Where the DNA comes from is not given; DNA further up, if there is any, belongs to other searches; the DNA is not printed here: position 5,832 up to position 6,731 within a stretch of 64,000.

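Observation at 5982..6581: Start-less but otherwise complete pilin cassettes with a sharp common 5' homology boundary (silent-cassette repertoire)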

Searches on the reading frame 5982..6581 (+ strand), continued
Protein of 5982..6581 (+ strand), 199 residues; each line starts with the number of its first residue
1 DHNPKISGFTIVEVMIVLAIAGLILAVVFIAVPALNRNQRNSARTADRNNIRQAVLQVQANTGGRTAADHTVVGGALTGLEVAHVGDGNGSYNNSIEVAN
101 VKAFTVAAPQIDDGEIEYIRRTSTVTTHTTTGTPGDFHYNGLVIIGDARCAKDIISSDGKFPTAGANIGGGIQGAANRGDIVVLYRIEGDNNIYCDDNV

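Call 64: find_homologous_proteins(query=L011:7900-8826:+, max_evalue=1e-20)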
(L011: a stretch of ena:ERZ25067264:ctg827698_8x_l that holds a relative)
Query L011:7900-8826:+ (309 aa): 5004 proteins with E <= 1e-20 among 6989 candidates; the best 120 are listed.
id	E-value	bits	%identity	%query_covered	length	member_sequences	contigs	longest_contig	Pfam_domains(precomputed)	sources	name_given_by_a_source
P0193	3.2e-204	695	100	100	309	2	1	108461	PF00589.28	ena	-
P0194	1.8e-111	390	59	98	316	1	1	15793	PF00589.28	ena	-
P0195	3.6e-110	386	59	99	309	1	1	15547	PF13102.13,PF00589.28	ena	-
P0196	2.3e-108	380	59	97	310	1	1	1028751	PF13102.13,PF00589.28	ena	-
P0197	2.8e-107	376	55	100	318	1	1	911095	PF13102.13,PF00589.28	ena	-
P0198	1.7e-45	174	35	95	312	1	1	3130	PF13102.13,PF00589.28,PF02899.24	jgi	jgi:site-specific recombinase XerD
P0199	2.6e-45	173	36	92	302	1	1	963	PF13102.13,PF00589.28,PF02899.24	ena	-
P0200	5.3e-45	172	35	92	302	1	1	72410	PF13495.13,PF13102.13,PF00589.28,PF02899.24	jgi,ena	-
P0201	6.2e-45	172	35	92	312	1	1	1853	PF13102.13,PF00589.28,PF02899.24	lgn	-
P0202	6.8e-44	168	36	94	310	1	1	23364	PF13102.13,PF00589.28,PF02899.24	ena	-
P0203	1.0e-43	168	35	96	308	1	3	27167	PF13495.13,PF13102.13,PF00589.28,PF02899.24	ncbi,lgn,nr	ncbi:MAG: tyrosine-type recombinase/integrase [Nitrospirae bacterium]|nr:tyrosine-type recombinase/i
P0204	6.0e-43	165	34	92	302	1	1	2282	PF13102.13,PF00589.28,PF02899.24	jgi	jgi:site-specific recombinase XerD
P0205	1.6e-42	164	35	93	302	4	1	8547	PF13495.13,PF13102.13,PF00589.28,PF02899.24,PF22823.3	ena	-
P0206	2.0e-42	163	34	92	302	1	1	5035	PF13495.13,PF13102.13,PF00589.28,PF02899.24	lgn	-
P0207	3.0e-42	163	35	92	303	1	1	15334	PF13495.13,PF13102.13,PF00589.28,PF02899.24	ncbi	-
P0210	1.7e-41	160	34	95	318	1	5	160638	PF13102.13,PF00589.28,PF02899.24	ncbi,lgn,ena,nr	ncbi:MAG: tyrosine-type recombinase/integrase [Candidatus Saccharibacteria bacterium]|nr:tyrosine-ty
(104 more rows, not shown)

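Call 65: find_encoding_contigs(protein=P0210, flank=6000, max_places=3)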
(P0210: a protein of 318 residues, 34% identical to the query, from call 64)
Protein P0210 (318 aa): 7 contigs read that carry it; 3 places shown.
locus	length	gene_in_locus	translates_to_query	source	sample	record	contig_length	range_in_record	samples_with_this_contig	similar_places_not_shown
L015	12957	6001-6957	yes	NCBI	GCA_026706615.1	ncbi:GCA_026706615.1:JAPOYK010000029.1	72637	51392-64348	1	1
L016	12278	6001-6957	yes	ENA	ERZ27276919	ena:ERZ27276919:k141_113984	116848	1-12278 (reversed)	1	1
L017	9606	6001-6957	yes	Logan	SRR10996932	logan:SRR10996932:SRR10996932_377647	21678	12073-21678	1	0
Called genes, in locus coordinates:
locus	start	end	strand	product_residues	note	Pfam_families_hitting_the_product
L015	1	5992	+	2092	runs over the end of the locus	-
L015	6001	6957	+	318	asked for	PF02899:Phage_int_SAM_1, PF13102:Phage_int_SAM_5, PF00589:Phage_integrase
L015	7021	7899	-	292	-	-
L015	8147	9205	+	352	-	PF00145:DNA_methylase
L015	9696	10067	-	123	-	PF11178:DUF2963 (faint), PF05593:RHS_repeat (faint)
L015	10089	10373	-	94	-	-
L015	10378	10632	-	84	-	-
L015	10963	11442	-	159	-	-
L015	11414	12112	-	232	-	PF01381:HTH_3, PF12844:HTH_19, PF13274:SocA_Panacea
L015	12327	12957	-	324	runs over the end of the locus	-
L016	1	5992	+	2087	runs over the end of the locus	-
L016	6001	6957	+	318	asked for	PF02899:Phage_int_SAM_1, PF13102:Phage_int_SAM_5, PF00589:Phage_integrase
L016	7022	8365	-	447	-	PF13173:AAA_14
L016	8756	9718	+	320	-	PF09556:RE_HaeIII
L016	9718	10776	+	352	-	PF00145:DNA_methylase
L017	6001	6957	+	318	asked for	PF02899:Phage_int_SAM_1, PF13102:Phage_int_SAM_5, PF00589:Phage_integrase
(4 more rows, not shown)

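Call 76: predict_structure(alignment_id=A3)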
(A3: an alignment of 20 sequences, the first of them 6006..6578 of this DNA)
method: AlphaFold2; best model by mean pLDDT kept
length: 191 residues; sequences in the alignment: 20
mean_pLDDT: 79.8   pTM: 0.75
mean pLDDT of the five models: 79.8, 78.1, 75.9, 74.8, 74.5
residues with pLDDT >= 90: 40; 70-90: 110; 50-70: 35; < 50: 6
segments of 3 or more residues with pLDDT < 50: 116-119
pLDDT, mean of each block of 10 residues (from residue 1): 73 72 74 90 92 89 91 84 70 81 87 61 71 88 86 64 66 89 89 66
secondary structure, 60 per line:
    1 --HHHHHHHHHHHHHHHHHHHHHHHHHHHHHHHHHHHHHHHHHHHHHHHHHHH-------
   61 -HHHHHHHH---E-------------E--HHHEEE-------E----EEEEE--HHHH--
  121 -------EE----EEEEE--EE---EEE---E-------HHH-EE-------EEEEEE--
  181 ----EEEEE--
elements in order: H3-53 H62-69 E93-95 E108-112 H115-118 E134-138 E146-148 E173-178 E185-189

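Call 78: fold_search(model_id=the predicted structure, library=pdb)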
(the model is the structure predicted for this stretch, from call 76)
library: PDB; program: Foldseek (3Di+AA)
matches with E <= 10: 29; with E <= 0.001: 0
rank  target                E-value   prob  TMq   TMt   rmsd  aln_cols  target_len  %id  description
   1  9npn_C                3.8e+00  0.01  0.10  0.04  10.8        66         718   23  Crystal structure of the inactive conformation of a glycoside hydrolase (CapGH2b - E465A Mutant) from the GH2 family i (released 2025-11-12)
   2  8url                  4.1e+00  0.07  0.13  0.06   1.9        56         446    7  The Apo NanJ structure from Clostridium perfringens (released 2024-09-04)
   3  8j8h_A                5.3e+00  0.01  0.11  0.06  14.6       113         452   11  SPARTA monomer bound with guide-target, state 2 (released 2024-03-06)
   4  4ef6_A                6.0e+00  0.01  0.08  0.06  10.5        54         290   11  Crystal Structure of Mycobacterium tuberculosis Pantothenate synthetase in complex with fragment 1 (released 2013-03-13)
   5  5bv9_A                6.0e+00  0.01  0.09  0.03   9.8        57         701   12  The Structure of Bacillus pumilus GH48 in complex with cellobiose (released 2015-09-30)
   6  8dgq_B                6.9e+00  0.03  0.17  0.13   6.9        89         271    8  Crystal structure of p120RasGAP SH2-SH3-SH2 in complex with p190RhoGAP doubly phosphorylated peptide (released 2022-11-02)
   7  9o8j_A                6.9e+00  0.01  0.12  0.10   4.3        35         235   11  Crystal structure of Phosphoglycerate mutase from Trichomonas vaginalis (sulfate bound) (released 2025-04-23)
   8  3uj6                  6.9e+00  0.01  0.13  0.10   8.9        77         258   13  SeMet Phosphoethanolamine methyltransferase from Plasmodium falciparum in complex with SAM and PO4 (released 2011-11-30)
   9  6zgp_C                6.9e+00  0.01  0.09  0.05   4.6        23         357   13  Crystal structure of the quaternary ammonium Rieske monooxygenase CntA in complex with inhibitor MMV12 (MMV020670) (released 2020-11-18)
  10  6zgp_K                6.9e+00  0.01  0.09  0.05   4.6        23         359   13  Crystal structure of the quaternary ammonium Rieske monooxygenase CntA in complex with inhibitor MMV12 (MMV020670) (released 2020-11-18)
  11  4ccm_B                7.3e+00  0.01  0.10  0.04   4.6        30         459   13  60S ribosomal protein L8 histidine hydroxylase (NO66) in complex with Mn(II), N-oxalylglycine (NOG) and 60S ribosomal  (released 2014-05-14)
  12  5vma                  7.3e+00  0.00  0.09  0.03   9.8        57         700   12  Structure of B. pumilus GH48 in complex with a cellobio-derived isofagomine (released 2018-10-31)
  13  9nv5_B                7.8e+00  0.02  0.10  0.09   4.0        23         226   13  Crystal structure of phosphoglycerate mutase from Trichomonas vaginalis (released 2025-04-02)
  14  9zax_C                7.8e+00  0.01  0.12  0.10   6.8        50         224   14  Crystal structure of Phosphoglycerate mutase from Trichomonas vaginalis in complex with 3-phosphoglyceric acid (released 2025-12-03)
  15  9mvt                  7.8e+00  0.01  0.15  0.03  13.4       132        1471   11  Pfs230 domains 1-8 of the endogenous Pfs230-Pfs48/45 complex (released 2025-07-30)
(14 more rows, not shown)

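Call 86: find_related_loci(query=A3, collection=genome_contigs, flank=10000)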
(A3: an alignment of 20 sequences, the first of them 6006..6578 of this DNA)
Query A3 (191 aa) in genome_contigs; peptide patterns used: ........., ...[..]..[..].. (x = any residue, [..] = any of these).
391 stretches matched a pattern; 146 encode a relative of the query (tblastn E <= 1e-3); the best 80 are kept; 80 distinct loci.
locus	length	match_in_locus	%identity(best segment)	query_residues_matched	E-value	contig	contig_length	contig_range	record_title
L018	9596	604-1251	30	1-190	1e-18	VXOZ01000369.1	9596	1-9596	MAG: Chloroflexi bacterium isolate SB0662_bin_44 NODE_5549_length_9596_cov_44.935122, whole genome shotgun sequence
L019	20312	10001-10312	43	1-97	3e-16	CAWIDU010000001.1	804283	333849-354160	MAG: uncultured Candidatus Saccharibacteria bacterium isolate MFD04540.bin.2.10 genome assembly, contig: contig_3850, wh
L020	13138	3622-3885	40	1-88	1e-15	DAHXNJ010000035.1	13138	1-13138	MAG TPA_asm: Candidatus Saccharibacteria bacterium isolate clean1782 k141_115906, whole genome shotgun sequence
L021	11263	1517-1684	64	1-56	2e-15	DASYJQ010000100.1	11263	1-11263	MAG TPA_asm: Candidatus Saccharimonadales bacterium isolate SMAG_U4299 k141_750622, whole genome shotgun sequence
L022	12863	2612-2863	49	1-83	3e-15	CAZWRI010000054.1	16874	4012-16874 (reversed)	MAG TPA_asm: uncultured Candidatus Saccharibacteria bacterium isolate binchicken_co84_531 genome assembly, contig: k141_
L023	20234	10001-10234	50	1-82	3e-15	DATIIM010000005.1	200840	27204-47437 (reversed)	MAG TPA_asm: Patescibacteria group bacterium isolate SMAG_U15665 k141_333279, whole genome shotgun sequence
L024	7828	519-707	54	1-63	3e-15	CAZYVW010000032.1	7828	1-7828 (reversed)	MAG TPA_asm: uncultured Candidatus Saccharibacteria bacterium isolate SRP200132_co1_592 genome assembly, contig: NODE_17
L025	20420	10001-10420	33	1-187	3e-15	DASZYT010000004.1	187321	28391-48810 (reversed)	MAG TPA_asm: Candidatus Saccharimonadales bacterium isolate SMAG_U6217 k141_1042231, whole genome shotgun sequence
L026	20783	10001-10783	59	1-56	5e-15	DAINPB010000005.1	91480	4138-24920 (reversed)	MAG TPA_asm: Candidatus Saccharibacteria bacterium isolate CTOTU10859 NODE_21_length_91480_cov_6.160973, whole genome sh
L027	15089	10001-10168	61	1-56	5e-15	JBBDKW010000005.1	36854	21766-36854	MAG: Candidatus Saccharimonadales bacterium isolate LejiaA_2_49_12 Lejia_A_1803_length_36854_cov_7, whole genome shotgun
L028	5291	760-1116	37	1-141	5e-15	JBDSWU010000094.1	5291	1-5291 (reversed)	MAG: Candidatus Saccharimonadales bacterium isolate cluster1_bin.635 k127_15132996, whole genome shotgun sequence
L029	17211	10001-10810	57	1-56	5e-15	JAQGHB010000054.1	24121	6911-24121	MAG: Candidatus Saccharibacteria bacterium isolate RYN_422 scaffold_1841492, whole genome shotgun sequence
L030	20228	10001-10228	53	1-70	6e-15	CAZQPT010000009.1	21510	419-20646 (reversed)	MAG TPA_asm: uncultured Candidatus Saccharibacteria bacterium isolate SRP200132_co1_550 genome assembly, contig: NODE_42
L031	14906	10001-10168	61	1-56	6e-15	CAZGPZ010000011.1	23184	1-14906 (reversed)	MAG TPA_asm: uncultured Candidatus Saccharibacteria bacterium isolate SRP193066_co1_238 genome assembly, contig: NODE_22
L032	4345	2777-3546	62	1-78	9e-15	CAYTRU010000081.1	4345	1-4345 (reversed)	MAG TPA_asm: uncultured Candidatus Saccharibacteria bacterium isolate SRP200132_co1_594 genome assembly, contig: NODE_41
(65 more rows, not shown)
